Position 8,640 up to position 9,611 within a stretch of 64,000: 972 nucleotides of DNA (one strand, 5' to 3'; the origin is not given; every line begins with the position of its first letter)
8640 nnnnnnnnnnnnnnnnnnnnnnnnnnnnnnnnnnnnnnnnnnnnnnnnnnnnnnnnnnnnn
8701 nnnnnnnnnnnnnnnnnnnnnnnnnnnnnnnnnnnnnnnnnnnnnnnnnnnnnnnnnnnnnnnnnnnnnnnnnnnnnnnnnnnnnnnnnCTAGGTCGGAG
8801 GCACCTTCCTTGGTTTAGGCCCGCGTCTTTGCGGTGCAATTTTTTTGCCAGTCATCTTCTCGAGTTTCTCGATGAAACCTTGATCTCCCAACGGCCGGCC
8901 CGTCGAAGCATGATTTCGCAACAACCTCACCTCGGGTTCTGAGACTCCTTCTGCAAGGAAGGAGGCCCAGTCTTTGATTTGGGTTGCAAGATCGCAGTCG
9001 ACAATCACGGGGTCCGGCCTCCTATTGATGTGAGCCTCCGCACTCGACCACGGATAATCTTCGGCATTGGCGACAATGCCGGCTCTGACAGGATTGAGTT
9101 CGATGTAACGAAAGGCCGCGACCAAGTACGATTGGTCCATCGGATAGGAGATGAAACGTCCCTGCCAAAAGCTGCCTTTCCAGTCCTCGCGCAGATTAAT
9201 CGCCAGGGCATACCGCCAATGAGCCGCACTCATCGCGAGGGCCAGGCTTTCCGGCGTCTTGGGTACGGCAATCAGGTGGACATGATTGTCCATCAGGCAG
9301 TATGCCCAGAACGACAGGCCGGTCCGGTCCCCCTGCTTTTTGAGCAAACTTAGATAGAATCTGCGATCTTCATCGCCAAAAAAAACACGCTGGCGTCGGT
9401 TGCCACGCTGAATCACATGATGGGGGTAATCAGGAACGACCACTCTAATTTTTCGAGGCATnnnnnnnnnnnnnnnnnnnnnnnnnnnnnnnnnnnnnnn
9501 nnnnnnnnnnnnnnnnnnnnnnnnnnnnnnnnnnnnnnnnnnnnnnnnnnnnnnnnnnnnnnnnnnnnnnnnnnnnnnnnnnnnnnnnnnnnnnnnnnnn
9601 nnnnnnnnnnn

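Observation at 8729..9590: REP-RAYT-REP unit: an IS200-like tyrosine transposase flanked by inverted copies of repeat family B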

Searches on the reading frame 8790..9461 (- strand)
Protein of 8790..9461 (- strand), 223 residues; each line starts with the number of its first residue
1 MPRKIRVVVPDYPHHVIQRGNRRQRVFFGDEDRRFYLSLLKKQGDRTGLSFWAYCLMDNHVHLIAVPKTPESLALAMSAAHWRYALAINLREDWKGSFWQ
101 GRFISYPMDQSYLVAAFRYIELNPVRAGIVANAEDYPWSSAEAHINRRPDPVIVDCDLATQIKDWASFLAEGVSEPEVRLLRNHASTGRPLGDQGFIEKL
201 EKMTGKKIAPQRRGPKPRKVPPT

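Call 4: search_protein_families(library=pfam, proteins=[window:8790-9461:-], max_evalue=0.01)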
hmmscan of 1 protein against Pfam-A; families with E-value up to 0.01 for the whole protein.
window:8790-9461:- (223 aa): 1 family
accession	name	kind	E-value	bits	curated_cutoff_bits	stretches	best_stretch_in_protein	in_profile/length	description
PF01797.21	Y1_Tnp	-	1.9e-11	44.6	23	1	13-121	6-119/121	Transposase IS200 like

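Call 5: search_protein_families(library=ncbifam, proteins=[window:8790-9461:-], max_evalue=0.01)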
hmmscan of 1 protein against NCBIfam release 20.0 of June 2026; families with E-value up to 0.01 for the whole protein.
window:8790-9461:- (223 aa): 1 family
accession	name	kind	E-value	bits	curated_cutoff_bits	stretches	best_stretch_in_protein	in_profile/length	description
NF047646.1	REP_Tyr_transpos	equivalog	6.8e-16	58.5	80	1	6-139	4-146/146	REP-associated tyrosine transposase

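Call 8: find_encoding_contigs(protein=window:8790-9461:-, flank=10000, max_places=10)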
Protein window:8790-9461:- (223 aa): 15 contigs read that carry it; 10 places shown.
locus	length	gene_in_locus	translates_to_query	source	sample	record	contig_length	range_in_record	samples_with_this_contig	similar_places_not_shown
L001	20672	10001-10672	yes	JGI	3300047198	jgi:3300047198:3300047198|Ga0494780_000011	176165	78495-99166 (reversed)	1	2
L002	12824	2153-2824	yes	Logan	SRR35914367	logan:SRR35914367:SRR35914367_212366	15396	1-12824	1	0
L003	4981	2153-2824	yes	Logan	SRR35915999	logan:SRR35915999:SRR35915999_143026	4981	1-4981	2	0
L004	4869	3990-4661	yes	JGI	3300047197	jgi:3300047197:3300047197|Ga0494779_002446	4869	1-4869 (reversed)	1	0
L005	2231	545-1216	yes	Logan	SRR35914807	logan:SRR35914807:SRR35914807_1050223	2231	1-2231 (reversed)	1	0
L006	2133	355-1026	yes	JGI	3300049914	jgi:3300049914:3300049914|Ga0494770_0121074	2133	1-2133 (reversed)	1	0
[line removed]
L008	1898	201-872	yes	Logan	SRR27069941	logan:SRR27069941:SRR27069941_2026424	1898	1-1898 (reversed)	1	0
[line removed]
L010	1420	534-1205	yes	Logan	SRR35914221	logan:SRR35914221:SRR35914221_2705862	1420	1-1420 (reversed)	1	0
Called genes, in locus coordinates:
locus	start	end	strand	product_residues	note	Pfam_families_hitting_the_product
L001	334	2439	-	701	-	-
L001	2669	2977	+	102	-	-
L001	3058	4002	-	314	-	PF12838:Fer4_7 (faint), PF13237:Fer4_10 (faint), PF13484:Fer4_16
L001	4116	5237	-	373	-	PF02163:Peptidase_M50, PF00571:CBS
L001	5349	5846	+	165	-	PF04519:Bactofilin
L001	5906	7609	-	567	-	PF00144:Beta-lactamase, PF11954:DUF3471 (faint)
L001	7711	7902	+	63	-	-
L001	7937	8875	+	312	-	PF20244:DUF6599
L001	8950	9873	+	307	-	PF04015:DUF362 (faint)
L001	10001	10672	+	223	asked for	PF01797:Y1_Tnp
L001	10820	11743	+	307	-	PF24400:DUF7544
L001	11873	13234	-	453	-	PF00069:Pkinase, PF07714:PK_Tyr_Ser-Thr, PF01636:APH (faint)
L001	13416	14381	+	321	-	PF01047:MarR (weak), PF12802:MarR_2 (weak), PF22166:WHD_ArnR1 (faint), PF13673:Acetyltransf_10, PF00583:Acetyltransf_1, PF13508:Acetyltransf_7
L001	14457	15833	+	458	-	PF11918:Peptidase_S41_N, PF03572:Peptidase_S41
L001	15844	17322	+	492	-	PF00144:Beta-lactamase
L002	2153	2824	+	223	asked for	PF01797:Y1_Tnp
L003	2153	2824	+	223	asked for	PF01797:Y1_Tnp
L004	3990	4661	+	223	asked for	PF01797:Y1_Tnp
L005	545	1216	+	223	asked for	PF01797:Y1_Tnp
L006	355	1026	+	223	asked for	PF01797:Y1_Tnp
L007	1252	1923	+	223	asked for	PF01797:Y1_Tnp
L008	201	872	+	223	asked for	PF01797:Y1_Tnp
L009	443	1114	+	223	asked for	PF01797:Y1_Tnp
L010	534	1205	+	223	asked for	PF01797:Y1_Tnp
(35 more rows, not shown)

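Call 9: find_homologous_proteins(query=window:8793-9461:-)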
Query window:8793-9461:- (223 aa): 7599 proteins with E <= 0.001 among 7789 candidates; the best 120 are listed.
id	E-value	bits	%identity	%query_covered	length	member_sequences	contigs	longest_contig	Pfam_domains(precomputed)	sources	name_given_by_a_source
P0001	2.6e-139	480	92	100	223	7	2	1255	PF01797.22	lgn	-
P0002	6.1e-134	463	88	100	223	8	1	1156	PF01797.22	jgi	-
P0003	3.5e-123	428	82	100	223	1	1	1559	PF01797.22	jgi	jgi:putative transposase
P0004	2.0e-121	422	81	99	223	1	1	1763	PF01797.22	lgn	-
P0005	2.2e-118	412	78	96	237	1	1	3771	PF01797.22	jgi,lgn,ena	-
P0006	2.0e-117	409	77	100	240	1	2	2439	PF01797.22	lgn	-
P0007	7.0e-114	397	79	97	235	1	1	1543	PF01797.22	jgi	jgi:putative transposase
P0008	1.1e-110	387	75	100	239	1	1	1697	PF01797.22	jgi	jgi:putative transposase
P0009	1.6e-109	383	75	100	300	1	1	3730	PF01797.22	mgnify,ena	mgnify:CR=1 FL=1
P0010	2.0e-98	346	67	98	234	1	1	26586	PF01797.22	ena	-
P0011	3.8e-95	336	61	99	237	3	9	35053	PF01797.22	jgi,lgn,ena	jgi:putative transposase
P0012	6.8e-95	335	61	99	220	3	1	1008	PF01797.22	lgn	-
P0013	3.8e-93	329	62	97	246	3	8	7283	PF01797.22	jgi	jgi:putative transposase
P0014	6.0e-93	329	64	100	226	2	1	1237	PF01797.22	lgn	-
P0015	2.0e-90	320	62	98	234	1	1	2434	PF01797.22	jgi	-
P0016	3.5e-90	320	62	100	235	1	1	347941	PF01797.22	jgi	jgi:putative transposase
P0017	1.1e-89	318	60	98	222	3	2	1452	PF01797.22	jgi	jgi:putative transposase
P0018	3.8e-89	316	59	99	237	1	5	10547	PF01797.22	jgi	jgi:putative transposase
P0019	2.6e-88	313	62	98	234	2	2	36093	PF01797.22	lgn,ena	-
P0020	2.3e-87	310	60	98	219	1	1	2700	PF01797.22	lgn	-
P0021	2.5e-87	310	63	97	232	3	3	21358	PF01797.22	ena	-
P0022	4.9e-87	309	61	97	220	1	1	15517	PF01797.22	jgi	jgi:putative transposase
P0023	7.6e-87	309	58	98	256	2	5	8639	PF01797.22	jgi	jgi:putative transposase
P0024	8.3e-87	309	60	98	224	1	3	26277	PF01797.22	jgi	jgi:putative transposase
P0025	2.3e-86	307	59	98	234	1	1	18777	PF01797.22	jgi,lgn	jgi:putative transposase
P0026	5.3e-86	306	59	96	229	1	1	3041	PF01797.22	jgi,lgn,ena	-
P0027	5.9e-86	306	57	98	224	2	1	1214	PF01797.22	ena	-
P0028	1.0e-85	305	58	98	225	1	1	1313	PF01797.22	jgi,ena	-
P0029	1.6e-85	304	59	100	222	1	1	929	PF01797.22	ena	-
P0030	1.1e-84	302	58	99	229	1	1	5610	PF01797.22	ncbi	-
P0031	3.7e-84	300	59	98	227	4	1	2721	PF01797.22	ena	-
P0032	3.9e-84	300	58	98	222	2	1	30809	PF01797.22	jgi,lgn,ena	-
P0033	8.1e-84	299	59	99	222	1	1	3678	PF01797.22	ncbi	-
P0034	1.0e-83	298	58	99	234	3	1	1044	PF01797.22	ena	-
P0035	4.7e-83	296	56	97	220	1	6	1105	PF01797.22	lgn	-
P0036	1.2e-82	295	58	99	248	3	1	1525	PF01797.22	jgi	-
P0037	1.2e-82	295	76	75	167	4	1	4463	PF01797.22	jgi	jgi:putative transposase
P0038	2.4e-82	294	57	98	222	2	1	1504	PF01797.22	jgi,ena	-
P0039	2.7e-82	294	59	100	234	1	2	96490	PF01797.22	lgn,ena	-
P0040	3.0e-82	294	59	97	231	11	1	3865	PF01797.22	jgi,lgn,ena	-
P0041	6.9e-82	292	56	97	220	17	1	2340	PF01797.22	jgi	jgi:putative transposase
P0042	7.3e-82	292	59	97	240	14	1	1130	PF01797.22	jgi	-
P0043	9.3e-82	292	57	97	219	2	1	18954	PF01797.22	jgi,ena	-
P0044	1.5e-81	291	58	93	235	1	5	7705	PF01797.22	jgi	-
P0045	2.6e-81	290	55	99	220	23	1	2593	PF01797.22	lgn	-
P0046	3.0e-81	290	57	100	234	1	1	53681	PF01797.22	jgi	jgi:putative transposase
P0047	3.8e-81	290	57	98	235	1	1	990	PF01797.22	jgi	jgi:putative transposase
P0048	4.1e-81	290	58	96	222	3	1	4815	PF01797.22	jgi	-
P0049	4.4e-81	290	56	97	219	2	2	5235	PF01797.22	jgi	jgi:putative transposase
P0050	1.2e-80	288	57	97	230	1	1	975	PF01797.22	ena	-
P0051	1.5e-80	288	56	97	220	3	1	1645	PF01797.22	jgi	-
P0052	2.1e-80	288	58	98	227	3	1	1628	PF01797.22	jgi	jgi:putative transposase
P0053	2.3e-80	287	58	100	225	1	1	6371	PF01797.22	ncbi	-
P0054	2.5e-80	287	56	98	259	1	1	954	PF01797.22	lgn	-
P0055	2.9e-80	287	56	97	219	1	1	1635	PF01797.22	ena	-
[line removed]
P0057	5.7e-80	286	57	97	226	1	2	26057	PF01797.22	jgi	jgi:putative transposase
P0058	6.2e-80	286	56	97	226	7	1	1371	PF01797.22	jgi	-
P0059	8.2e-80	286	58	91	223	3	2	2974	PF01797.22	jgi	jgi:putative transposase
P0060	8.5e-80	286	56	98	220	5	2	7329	PF01797.22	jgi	jgi:REP-associated tyrosine transposase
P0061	1.1e-79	285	56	97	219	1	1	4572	PF01797.22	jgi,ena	-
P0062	1.2e-79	285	58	97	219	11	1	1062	PF01797.22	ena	-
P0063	1.2e-79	285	55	97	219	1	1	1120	PF01797.22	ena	-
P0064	1.6e-79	285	56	97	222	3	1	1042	PF01797.22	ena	-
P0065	1.8e-79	284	55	97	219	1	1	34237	PF01797.22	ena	-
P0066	1.9e-79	284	56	98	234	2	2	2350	PF01797.22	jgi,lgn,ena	-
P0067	2.0e-79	284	57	96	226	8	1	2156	PF01797.22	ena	-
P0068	2.2e-79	284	57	98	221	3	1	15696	PF01797.22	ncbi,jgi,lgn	-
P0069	2.2e-79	284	56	97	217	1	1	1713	PF01797.22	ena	-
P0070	2.2e-79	284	56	97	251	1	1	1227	PF01797.22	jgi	jgi:putative transposase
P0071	2.6e-79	284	56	97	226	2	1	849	PF01797.22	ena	-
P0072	2.8e-79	284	55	97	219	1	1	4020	PF01797.22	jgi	jgi:putative transposase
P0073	3.3e-79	284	57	98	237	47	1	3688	PF01797.22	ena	-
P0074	4.6e-79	283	55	97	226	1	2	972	PF01797.22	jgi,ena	-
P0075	5.0e-79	283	58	97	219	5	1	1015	PF01797.22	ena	-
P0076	5.3e-79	283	55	98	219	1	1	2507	PF01797.22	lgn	-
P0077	5.5e-79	283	56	97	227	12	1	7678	PF01797.22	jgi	-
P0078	5.8e-79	283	55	97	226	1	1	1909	PF01797.22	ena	-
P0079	7.2e-79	283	56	97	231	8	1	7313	PF01797.22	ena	-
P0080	7.7e-79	282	54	98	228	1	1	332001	PF01797.22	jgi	jgi:putative transposase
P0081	8.5e-79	282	57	95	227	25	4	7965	PF01797.22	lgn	-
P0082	8.5e-79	282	56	98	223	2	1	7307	PF01797.22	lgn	-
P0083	1.0e-78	282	56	98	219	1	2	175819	PF01797.22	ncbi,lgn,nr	ncbi:MAG: transposase [Candidatus Omnitrophica bacterium]|nr:transposase [Candidatus Omnitrophota ba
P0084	1.0e-78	282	56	98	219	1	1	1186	PF01797.22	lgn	-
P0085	1.2e-78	282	56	95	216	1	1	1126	PF01797.22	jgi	-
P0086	1.3e-78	282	59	92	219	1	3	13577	PF01797.22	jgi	jgi:putative transposase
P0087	1.4e-78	282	56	98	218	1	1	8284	PF01797.22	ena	-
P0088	2.7e-78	281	54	98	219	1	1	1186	PF01797.22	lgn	-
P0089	2.7e-78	281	55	97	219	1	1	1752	PF01797.22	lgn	-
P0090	3.2e-78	280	56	98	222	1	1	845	PF01797.22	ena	-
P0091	3.3e-78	280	56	98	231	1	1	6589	PF01797.22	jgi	jgi:putative transposase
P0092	4.0e-78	280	56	97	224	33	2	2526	PF01797.22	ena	-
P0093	4.0e-78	280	56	99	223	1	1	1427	PF01797.22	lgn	-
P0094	4.4e-78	280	56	97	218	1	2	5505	PF01797.22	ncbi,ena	-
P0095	5.1e-78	280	53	100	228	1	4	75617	PF01797.22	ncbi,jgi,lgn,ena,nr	ncbi:MAG: transposase [Candidatus Omnitrophica bacterium]|nr:transposase [Candidatus Omnitrophota ba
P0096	5.3e-78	280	57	97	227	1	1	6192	PF01797.22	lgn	-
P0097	5.8e-78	280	55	98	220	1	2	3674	PF01797.22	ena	-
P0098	6.6e-78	279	54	98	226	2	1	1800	PF01797.22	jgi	jgi:putative transposase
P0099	7.7e-78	279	56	97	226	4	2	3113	PF01797.22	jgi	jgi:putative transposase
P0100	7.9e-78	279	56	98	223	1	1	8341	PF01797.22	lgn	-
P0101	8.0e-78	279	55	99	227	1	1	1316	PF01797.22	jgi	jgi:putative transposase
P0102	9.5e-78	279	54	98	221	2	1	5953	PF01797.22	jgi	-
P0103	9.6e-78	279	56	98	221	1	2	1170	PF01797.22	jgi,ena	-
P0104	1.0e-77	279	54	97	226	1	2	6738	PF01797.22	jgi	jgi:putative transposase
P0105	1.0e-77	279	54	99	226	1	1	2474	PF01797.22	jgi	-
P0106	1.1e-77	279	55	97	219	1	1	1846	PF01797.22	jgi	-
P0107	1.1e-77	279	55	97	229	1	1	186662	PF01797.22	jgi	jgi:putative transposase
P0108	1.2e-77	279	57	96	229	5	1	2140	PF01797.22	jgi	jgi:putative transposase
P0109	1.2e-77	279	58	92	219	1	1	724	PF01797.22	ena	-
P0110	1.9e-77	278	56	97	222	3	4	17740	PF01797.22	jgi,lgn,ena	-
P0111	2.1e-77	278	56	98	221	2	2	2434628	PF01797.22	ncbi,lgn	-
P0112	2.2e-77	278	55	98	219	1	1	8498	PF01797.22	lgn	-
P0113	2.6e-77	277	54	97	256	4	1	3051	PF01797.22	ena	-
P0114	2.8e-77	277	57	97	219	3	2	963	PF01797.22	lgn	-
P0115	3.6e-77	277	53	98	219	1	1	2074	PF01797.22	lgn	-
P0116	4.5e-77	277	54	97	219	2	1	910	PF01797.22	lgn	-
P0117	4.8e-77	277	55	97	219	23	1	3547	PF01797.22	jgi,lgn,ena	-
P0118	5.0e-77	277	55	98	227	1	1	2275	PF01797.22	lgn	-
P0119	5.1e-77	276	55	97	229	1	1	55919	PF01797.22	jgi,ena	-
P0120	5.4e-77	276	54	99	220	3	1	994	PF01797.22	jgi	jgi:putative transposase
